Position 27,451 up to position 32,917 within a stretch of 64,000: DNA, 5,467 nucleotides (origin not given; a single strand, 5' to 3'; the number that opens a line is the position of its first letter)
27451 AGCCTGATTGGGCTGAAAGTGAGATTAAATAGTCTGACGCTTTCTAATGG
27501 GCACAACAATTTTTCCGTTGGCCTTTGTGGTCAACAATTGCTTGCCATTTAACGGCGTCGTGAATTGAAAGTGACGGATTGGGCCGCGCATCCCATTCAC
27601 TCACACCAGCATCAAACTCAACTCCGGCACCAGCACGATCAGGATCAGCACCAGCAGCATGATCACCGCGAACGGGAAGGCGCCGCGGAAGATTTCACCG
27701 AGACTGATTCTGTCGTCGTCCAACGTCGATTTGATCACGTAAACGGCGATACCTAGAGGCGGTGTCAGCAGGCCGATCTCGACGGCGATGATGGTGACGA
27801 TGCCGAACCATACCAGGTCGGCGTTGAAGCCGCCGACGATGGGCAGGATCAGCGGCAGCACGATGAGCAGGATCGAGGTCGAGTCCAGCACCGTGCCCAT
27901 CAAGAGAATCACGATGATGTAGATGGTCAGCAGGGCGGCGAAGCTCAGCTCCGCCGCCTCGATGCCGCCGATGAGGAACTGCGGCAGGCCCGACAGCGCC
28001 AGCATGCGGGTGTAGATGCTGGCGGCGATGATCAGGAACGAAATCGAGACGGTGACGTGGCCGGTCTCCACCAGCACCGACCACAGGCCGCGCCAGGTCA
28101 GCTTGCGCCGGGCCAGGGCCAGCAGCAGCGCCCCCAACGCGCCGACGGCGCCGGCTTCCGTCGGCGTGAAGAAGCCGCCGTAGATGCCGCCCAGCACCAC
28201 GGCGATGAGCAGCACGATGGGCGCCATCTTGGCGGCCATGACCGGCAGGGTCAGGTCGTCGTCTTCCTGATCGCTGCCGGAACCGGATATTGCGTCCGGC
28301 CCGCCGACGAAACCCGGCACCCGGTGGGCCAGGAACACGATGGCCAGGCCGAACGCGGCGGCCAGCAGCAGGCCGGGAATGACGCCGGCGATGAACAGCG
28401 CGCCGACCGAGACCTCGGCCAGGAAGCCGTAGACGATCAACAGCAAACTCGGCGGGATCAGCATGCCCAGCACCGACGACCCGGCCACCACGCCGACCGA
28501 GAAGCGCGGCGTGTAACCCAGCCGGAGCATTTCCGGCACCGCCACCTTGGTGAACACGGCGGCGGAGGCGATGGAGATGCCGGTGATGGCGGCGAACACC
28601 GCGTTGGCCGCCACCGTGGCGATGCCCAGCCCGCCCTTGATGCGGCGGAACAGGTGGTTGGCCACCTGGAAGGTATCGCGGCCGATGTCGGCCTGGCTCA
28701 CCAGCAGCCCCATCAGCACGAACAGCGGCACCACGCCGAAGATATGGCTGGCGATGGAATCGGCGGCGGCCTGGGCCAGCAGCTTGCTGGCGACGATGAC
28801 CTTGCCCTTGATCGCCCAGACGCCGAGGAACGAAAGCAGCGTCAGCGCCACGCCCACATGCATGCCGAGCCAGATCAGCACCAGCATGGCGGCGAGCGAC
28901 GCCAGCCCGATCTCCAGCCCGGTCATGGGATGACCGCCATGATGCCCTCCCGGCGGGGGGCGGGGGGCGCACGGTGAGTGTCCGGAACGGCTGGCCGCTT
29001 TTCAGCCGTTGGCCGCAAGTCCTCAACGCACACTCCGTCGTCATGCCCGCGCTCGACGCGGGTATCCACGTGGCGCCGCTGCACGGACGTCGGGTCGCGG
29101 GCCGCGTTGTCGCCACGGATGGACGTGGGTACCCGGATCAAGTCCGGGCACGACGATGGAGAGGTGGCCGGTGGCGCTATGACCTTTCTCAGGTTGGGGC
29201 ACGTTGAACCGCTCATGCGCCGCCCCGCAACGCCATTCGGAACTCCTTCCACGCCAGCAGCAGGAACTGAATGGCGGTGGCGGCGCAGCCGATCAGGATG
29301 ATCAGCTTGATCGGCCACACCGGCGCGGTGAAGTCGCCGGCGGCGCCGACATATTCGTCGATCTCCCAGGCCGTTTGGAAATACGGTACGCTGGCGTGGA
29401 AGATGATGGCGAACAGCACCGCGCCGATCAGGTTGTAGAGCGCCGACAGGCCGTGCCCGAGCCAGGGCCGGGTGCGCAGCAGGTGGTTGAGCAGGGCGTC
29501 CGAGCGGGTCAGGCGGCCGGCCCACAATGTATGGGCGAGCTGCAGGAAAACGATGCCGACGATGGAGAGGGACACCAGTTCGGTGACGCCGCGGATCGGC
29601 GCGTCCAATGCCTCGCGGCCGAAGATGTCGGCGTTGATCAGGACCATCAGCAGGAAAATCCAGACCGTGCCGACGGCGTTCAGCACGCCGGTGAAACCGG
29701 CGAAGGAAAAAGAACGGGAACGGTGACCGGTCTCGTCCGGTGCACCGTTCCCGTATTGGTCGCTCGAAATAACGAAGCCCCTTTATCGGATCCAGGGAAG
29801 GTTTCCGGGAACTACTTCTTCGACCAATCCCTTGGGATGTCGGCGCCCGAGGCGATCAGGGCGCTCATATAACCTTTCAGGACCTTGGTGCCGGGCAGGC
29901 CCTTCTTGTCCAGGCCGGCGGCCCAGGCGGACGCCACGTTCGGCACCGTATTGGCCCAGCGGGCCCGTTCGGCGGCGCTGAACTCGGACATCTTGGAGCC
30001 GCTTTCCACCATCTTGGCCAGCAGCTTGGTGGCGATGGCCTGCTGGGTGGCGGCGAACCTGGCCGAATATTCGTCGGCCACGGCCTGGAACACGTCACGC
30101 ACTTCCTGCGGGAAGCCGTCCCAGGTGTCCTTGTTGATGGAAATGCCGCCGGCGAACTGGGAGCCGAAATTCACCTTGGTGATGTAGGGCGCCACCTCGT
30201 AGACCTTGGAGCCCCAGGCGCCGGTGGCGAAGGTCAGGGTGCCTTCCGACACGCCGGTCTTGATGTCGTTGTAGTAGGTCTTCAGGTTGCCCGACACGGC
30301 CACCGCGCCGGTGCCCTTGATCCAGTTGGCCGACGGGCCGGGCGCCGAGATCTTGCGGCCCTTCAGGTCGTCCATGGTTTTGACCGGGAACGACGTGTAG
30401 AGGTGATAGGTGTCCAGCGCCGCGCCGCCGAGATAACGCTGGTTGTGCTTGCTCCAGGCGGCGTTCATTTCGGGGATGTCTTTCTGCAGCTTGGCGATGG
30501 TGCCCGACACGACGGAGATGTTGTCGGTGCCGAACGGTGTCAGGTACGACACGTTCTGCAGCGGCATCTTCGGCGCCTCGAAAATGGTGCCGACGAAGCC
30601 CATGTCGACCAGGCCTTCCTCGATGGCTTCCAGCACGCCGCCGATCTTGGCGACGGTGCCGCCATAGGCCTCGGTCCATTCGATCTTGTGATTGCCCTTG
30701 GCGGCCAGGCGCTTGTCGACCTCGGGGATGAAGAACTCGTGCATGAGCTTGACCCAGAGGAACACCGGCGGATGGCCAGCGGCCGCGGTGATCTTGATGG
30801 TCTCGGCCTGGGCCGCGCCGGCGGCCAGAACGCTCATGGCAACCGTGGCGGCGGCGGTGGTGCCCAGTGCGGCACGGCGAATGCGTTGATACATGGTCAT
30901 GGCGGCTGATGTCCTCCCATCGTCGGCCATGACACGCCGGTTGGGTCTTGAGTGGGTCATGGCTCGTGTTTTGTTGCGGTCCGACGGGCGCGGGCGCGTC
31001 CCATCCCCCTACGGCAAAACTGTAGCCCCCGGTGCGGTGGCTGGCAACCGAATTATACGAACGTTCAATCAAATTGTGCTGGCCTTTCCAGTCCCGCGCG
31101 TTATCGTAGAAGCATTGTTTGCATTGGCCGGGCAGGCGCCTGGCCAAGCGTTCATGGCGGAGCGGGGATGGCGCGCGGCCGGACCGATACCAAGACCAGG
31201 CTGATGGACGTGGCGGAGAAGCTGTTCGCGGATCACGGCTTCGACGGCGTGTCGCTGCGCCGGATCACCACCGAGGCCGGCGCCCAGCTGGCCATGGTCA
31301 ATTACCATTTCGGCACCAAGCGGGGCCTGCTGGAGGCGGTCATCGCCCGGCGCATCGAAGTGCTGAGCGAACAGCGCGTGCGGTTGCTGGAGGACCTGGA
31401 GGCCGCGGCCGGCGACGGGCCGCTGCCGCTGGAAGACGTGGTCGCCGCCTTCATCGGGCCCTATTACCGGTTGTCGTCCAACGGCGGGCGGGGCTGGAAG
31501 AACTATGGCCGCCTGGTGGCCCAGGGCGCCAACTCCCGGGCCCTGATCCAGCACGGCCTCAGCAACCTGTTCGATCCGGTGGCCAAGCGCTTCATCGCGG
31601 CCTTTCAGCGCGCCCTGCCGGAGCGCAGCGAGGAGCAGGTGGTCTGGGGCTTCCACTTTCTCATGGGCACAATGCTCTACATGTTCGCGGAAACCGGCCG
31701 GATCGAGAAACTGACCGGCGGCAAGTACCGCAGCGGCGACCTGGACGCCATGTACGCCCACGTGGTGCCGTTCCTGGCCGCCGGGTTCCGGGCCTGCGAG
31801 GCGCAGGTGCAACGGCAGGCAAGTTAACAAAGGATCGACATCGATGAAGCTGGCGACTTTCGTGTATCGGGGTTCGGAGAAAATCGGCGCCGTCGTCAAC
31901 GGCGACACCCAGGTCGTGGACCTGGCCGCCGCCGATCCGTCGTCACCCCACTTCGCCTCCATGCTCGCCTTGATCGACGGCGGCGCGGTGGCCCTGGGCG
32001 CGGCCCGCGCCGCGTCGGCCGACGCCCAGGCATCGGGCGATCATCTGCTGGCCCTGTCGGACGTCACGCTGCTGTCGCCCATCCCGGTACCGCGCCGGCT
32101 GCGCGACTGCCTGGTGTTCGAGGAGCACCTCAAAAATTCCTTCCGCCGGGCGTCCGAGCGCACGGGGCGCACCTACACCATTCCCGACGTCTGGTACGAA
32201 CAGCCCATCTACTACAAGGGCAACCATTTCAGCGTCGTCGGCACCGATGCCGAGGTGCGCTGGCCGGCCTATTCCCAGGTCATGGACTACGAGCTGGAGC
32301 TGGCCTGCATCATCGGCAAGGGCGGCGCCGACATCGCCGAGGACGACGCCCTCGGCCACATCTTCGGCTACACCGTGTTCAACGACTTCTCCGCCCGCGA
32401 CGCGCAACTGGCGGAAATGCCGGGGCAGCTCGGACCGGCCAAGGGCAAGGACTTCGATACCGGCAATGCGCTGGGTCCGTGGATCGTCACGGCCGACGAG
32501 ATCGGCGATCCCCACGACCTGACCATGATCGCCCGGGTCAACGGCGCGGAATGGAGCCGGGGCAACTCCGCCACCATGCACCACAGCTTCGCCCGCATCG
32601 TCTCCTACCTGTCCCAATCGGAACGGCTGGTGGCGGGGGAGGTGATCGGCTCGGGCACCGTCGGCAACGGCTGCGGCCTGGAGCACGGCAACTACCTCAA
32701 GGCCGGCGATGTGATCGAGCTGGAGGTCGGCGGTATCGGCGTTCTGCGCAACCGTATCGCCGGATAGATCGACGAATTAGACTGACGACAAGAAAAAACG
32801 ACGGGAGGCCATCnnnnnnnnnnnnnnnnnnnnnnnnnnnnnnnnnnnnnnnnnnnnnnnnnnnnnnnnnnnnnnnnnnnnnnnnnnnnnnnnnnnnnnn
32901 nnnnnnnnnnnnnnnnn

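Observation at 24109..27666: AT-rich 3.4 kb islet inserted into the 3' end of dctM, bracketed by a duplicated gene terminus and lacking any integrase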

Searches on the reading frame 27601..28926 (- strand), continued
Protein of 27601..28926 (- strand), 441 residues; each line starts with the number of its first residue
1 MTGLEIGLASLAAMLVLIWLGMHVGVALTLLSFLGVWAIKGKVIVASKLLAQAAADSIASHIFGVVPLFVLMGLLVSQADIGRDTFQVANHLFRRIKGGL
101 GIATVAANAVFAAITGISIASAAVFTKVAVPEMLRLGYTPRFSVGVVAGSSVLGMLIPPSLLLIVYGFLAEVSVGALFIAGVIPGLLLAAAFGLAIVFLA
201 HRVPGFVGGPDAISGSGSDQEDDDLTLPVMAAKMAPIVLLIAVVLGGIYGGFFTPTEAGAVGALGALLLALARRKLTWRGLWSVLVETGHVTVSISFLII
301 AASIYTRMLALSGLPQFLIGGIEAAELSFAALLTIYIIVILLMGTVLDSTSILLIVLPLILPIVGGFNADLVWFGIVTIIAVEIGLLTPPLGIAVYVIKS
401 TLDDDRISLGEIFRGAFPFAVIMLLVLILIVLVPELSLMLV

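Call 92: search_protein_families(library=pfam, proteins=[L051:11413-11649:+, L051:11646-12053:+, L051:12094-14052:-], max_evalue=0.001)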
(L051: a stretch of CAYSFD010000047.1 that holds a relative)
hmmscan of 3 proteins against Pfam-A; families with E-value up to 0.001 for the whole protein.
L051:11413-11649:+ (78 aa): 1 family
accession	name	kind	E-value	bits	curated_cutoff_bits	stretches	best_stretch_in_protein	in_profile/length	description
PF04014.23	MazE_antitoxin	-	1.9e-12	47.4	24.7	1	3-44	1-42/48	Antidote-toxin recognition MazE, bacterial antitoxin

L051:11646-12053:+ (135 aa): 1 family
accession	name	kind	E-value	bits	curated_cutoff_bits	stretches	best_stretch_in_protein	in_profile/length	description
PF01850.27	PIN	-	8.1e-15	55.9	23.6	1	7-116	2-111/120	PIN domain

L051:12094-14052:- (652 aa): 3 families
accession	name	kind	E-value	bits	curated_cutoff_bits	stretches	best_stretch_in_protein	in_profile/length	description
PF02776.23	TPP_enzyme_N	-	1.4e-25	89.8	26.8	1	87-190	1-100/119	Thiamine pyrophosphate enzyme, N-terminal TPP binding domain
PF02775.26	TPP_enzyme_C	-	9.2e-20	71.4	21.9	1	498-644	13-150/151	Thiamine pyrophosphate enzyme, C-terminal TPP binding domain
PF00205.28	TPP_enzyme_M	-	8.7e-09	35.6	30.4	1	289-369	2-86/137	Thiamine pyrophosphate enzyme, central domain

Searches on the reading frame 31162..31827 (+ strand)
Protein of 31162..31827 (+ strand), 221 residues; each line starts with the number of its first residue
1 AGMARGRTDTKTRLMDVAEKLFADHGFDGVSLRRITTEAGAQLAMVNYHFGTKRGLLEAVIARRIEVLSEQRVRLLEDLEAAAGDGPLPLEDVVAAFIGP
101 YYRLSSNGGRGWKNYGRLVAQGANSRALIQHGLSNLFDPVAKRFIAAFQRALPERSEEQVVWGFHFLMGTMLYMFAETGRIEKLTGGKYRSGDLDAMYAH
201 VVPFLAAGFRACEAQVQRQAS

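Call 41: search_protein_families(library=pfam, proteins=[window:31162-31827:+], max_evalue=0.001)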
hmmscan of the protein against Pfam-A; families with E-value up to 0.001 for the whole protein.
window:31162-31827:+ (221 aa): 2 families
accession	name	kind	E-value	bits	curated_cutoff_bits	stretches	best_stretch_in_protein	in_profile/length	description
PF17939.6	TetR_C_30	-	4.2e-36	124.2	26.3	1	96-208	2-115/115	Tetracyclin repressor-like, C-terminal domain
PF00440.29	TetR_N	-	2.5e-12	46.8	24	1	14-60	1-47/47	Bacterial regulatory proteins, tetR family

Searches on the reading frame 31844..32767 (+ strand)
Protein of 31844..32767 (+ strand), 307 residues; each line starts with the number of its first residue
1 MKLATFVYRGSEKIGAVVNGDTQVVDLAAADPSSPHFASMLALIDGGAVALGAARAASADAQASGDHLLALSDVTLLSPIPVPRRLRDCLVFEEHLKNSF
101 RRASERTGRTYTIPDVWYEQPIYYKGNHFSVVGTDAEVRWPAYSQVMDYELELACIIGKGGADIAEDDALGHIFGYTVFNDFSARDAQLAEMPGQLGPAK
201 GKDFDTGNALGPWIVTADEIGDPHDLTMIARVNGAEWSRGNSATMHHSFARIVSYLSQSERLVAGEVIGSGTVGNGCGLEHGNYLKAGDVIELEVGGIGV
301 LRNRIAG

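Call 41: search_protein_families(library=pfam, proteins=[window:31844-32767:+], max_evalue=0.001)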
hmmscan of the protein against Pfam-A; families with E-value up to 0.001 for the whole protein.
window:31844-32767:+ (307 aa): 1 family
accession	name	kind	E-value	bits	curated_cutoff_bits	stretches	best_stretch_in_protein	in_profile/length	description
PF01557.24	FAA_hydrolase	-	1.4e-58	198.6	23.9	1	113-305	23-213/214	Fumarylacetoacetate (FAA) hydrolase C-terminal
